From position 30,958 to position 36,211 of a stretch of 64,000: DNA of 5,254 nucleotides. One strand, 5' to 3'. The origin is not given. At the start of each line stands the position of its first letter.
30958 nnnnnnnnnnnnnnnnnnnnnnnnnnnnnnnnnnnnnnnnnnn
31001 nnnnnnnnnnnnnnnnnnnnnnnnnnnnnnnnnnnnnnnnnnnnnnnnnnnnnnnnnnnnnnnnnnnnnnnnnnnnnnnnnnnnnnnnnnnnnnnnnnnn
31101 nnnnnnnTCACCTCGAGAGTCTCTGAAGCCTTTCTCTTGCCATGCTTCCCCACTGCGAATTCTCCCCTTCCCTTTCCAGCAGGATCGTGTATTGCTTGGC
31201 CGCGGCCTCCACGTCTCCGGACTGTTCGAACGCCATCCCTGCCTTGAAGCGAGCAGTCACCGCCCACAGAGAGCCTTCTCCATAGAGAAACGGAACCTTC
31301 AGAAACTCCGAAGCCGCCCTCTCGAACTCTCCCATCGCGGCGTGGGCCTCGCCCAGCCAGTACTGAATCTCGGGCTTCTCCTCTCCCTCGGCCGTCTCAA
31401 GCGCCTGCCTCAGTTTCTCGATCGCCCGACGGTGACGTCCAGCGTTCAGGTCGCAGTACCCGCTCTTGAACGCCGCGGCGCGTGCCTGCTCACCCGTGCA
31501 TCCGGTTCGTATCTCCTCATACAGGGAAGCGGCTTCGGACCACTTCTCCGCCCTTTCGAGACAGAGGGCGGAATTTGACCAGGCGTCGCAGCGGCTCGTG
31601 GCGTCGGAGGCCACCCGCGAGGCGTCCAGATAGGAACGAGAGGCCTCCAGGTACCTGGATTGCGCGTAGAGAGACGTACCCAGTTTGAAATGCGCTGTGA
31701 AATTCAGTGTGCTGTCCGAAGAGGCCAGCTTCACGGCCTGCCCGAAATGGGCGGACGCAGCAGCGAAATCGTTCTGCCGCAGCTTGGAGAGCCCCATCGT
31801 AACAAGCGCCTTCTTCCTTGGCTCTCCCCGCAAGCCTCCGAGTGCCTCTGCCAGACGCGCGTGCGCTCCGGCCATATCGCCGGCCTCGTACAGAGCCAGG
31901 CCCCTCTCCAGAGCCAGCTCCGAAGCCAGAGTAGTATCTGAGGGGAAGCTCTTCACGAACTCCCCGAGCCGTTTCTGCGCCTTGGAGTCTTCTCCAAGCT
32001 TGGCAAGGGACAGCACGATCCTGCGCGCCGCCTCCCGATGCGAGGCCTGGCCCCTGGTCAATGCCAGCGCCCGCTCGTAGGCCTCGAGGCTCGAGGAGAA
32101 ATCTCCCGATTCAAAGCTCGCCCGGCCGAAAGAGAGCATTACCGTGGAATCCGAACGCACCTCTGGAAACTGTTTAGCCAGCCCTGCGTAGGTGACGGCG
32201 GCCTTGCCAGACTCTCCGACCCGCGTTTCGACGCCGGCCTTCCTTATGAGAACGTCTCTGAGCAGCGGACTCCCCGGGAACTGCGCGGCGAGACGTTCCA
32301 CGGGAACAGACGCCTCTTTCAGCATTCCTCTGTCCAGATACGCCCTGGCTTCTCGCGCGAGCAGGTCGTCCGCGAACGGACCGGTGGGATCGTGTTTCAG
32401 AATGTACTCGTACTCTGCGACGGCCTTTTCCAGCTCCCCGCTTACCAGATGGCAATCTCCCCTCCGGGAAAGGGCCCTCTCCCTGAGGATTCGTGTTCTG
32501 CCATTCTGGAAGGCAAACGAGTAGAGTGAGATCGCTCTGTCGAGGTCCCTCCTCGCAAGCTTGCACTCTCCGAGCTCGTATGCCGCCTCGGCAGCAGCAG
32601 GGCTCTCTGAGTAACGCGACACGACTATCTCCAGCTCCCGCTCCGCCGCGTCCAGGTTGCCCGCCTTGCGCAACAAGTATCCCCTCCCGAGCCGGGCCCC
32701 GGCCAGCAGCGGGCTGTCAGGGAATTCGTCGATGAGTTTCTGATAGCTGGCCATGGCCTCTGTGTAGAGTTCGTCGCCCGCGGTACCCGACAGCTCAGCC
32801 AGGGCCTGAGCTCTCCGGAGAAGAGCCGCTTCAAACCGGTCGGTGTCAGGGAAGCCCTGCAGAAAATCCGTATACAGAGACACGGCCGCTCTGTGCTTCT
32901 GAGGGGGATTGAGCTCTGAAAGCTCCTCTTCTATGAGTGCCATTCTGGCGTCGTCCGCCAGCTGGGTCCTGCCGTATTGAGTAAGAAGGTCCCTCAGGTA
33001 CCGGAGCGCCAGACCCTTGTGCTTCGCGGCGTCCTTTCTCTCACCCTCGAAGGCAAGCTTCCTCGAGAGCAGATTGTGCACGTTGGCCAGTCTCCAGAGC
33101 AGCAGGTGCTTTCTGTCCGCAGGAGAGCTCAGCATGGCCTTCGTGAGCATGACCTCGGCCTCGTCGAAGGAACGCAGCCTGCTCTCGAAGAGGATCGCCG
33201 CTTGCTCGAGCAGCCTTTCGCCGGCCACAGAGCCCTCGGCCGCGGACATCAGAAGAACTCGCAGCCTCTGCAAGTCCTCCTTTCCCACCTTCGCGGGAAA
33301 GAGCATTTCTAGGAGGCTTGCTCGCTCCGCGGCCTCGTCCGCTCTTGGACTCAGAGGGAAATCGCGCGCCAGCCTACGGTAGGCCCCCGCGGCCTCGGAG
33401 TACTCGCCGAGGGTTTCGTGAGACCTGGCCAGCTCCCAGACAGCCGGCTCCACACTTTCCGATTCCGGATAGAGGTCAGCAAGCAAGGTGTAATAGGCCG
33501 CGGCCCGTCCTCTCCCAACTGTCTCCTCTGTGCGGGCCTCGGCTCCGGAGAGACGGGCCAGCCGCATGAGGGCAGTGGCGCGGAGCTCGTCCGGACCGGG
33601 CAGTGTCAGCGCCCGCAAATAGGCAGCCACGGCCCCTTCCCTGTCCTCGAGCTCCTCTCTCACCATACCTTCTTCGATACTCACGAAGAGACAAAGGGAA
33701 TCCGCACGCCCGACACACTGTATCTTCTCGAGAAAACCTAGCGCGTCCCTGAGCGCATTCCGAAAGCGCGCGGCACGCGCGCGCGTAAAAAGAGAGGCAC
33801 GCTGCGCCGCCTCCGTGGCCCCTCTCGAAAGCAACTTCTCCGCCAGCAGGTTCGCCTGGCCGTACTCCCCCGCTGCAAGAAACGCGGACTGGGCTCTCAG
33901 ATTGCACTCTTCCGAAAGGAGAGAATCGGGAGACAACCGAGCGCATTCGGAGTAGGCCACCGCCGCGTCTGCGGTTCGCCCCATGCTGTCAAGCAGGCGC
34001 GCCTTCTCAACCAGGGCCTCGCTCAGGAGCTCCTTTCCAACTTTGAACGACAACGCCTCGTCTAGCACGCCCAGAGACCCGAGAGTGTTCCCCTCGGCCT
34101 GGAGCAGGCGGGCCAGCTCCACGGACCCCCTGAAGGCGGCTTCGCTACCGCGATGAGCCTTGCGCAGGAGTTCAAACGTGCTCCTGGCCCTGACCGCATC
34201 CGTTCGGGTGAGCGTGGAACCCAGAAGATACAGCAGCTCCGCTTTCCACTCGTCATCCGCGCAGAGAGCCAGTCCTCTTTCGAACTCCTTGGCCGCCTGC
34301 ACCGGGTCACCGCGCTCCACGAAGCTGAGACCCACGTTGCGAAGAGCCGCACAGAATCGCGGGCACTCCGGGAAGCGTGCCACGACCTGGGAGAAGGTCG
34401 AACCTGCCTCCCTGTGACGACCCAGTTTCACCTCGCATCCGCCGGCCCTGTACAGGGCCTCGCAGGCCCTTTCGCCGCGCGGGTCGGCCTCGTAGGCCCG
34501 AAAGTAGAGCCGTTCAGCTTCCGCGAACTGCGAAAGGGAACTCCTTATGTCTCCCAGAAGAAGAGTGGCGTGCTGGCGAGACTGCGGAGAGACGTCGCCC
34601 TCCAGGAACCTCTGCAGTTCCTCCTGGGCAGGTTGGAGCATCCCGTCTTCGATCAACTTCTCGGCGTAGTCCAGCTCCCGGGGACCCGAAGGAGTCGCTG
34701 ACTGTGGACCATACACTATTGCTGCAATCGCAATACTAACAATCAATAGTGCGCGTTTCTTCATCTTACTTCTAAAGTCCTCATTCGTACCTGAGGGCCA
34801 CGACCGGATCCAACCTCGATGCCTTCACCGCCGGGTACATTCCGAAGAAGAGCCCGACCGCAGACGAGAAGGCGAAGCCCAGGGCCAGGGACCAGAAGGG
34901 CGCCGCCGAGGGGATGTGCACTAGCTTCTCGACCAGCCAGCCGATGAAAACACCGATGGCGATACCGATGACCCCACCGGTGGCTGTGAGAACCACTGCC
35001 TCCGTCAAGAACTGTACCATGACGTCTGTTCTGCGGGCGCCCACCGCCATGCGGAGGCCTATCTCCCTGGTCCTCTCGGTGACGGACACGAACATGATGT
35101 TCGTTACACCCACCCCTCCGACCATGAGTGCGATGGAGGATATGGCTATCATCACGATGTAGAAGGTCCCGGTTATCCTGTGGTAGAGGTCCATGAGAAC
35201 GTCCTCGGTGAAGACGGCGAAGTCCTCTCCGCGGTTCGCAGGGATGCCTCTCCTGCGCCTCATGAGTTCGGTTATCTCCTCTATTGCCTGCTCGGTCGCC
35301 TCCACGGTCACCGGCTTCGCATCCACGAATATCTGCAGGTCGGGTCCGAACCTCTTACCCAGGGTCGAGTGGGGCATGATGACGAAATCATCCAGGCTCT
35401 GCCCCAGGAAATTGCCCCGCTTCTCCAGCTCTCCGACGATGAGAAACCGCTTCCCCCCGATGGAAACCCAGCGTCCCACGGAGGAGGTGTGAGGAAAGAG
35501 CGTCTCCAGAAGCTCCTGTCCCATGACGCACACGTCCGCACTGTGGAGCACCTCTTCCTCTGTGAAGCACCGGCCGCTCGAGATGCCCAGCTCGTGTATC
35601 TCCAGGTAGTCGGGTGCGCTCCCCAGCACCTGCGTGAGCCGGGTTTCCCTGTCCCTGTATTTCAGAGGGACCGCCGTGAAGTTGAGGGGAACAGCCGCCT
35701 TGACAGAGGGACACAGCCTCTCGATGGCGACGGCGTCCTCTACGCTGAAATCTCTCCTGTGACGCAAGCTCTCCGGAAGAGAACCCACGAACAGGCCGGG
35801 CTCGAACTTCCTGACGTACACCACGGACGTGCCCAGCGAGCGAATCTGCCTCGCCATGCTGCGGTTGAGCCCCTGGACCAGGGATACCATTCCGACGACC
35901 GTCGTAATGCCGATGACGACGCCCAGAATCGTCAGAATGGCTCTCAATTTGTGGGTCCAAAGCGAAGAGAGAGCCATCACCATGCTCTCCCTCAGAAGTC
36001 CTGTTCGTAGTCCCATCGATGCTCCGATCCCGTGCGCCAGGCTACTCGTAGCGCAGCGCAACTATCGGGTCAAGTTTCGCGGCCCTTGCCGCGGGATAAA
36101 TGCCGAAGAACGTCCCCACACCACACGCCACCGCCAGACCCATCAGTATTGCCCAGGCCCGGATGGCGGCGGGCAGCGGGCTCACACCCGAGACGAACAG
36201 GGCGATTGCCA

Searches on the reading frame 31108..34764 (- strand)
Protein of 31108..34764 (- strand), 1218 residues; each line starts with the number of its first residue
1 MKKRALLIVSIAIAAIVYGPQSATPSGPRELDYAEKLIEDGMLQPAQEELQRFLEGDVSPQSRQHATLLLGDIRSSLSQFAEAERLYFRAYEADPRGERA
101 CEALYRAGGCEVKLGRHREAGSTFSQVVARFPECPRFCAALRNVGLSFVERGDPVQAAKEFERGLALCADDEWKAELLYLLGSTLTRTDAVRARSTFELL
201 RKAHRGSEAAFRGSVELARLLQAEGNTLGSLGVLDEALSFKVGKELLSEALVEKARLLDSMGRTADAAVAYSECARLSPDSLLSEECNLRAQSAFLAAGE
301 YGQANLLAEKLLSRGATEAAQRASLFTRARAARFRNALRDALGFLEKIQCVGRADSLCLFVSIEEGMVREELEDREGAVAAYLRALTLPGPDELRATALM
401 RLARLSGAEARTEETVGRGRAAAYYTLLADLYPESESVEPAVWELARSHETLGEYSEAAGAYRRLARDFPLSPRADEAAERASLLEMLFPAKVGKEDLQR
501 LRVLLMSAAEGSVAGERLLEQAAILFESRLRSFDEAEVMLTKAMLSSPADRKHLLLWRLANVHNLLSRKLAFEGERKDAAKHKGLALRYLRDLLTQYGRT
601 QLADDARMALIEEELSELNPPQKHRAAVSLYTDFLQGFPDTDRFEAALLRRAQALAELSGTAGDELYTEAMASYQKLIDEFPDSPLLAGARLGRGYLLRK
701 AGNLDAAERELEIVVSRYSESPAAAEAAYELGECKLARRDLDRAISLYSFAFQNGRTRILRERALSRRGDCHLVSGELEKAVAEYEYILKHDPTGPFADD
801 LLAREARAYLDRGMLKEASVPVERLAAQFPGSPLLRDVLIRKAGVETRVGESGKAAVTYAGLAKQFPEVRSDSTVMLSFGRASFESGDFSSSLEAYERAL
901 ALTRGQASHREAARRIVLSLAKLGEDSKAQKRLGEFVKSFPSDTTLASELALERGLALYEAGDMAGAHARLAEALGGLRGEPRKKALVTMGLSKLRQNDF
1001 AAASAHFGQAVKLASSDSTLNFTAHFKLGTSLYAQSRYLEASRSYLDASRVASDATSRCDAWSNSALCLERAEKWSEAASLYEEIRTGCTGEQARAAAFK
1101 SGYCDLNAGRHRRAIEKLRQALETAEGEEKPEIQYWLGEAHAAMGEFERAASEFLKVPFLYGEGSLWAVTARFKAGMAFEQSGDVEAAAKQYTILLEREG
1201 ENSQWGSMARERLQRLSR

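Call 61: search_protein_families(library=pfam, proteins=[window:31108-34764:-], max_evalue=0.0001)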
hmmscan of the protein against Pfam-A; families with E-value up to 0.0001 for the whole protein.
window:31108-34764:- (1218 aa): 15 families
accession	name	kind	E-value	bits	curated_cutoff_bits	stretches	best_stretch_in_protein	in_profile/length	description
PF13432.12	TPR_16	-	3.5e-35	120.5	32.7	3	693-748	2-54/65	Tetratricopeptide repeat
PF07719.23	TPR_2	-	4.4e-33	111.1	27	0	763-794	2-33/34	Tetratricopeptide repeat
PF13174.12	TPR_6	-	2e-32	110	26.3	0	647-684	2-33/33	Tetratricopeptide repeat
PF13428.12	TPR_14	-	2.3e-22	77.6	23.5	0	441-477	3-39/44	Tetratricopeptide repeat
PF14559.12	TPR_19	-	2.9e-21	76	25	0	1108-1158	4-52/68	Tetratricopeptide repeat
PF00515.34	TPR_1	-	2.4e-19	68.7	27.8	0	763-794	2-33/34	Tetratricopeptide repeat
PF13424.12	TPR_12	-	1e-14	54.9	30.1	0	986-1052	5-75/77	Tetratricopeptide repeat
PF13181.12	TPR_8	-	1.9e-14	53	25.7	0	249-280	2-33/34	Tetratricopeptide repeat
PF13525.12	YfiO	-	6.4e-13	49.4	25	0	102-191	6-95/203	Outer membrane lipoprotein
PF13414.12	TPR_11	-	3.7e-09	36.6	26.8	0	1109-1145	8-42/42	TPR repeat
PF13176.12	TPR_7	-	1.6e-07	31.3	27.9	0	1061-1084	1-24/36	Tetratricopeptide repeat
PF09976.15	TPR_21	-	5.1e-07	30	25.5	0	667-789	55-173/193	Tetratricopeptide repeat-like domain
PF25063.1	ARM_TT21_C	-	1e-06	29.2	35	0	1026-1124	98-193/209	Tetratricopeptide repeat protein 21 C-terminal ARM domain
PF10602.15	RPN7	-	1.2e-05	25.5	29.6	0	1073-1162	50-144/174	26S proteasome subunit RPN7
PF23914.1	TPR_CcmH_CycH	-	8.5e-05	22.9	42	0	872-970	49-143/158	Cytochrome c-type biogenesis protein H TPR domain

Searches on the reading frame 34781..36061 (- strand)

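Call 61: search_protein_families(library=pfam, proteins=[window:34781-36061:-], max_evalue=0.0001)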
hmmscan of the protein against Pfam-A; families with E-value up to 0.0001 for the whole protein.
window:34781-36061:- (426 aa): 2 families
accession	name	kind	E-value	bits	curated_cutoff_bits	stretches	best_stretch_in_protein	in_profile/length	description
PF12704.14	MacB_PCD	-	1.6e-40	140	27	1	42-262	2-206/207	MacB-like periplasmic core domain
PF02687.27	FtsX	-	2.4e-20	73.2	25.5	1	306-419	2-120/120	FtsX-like permease C-terminal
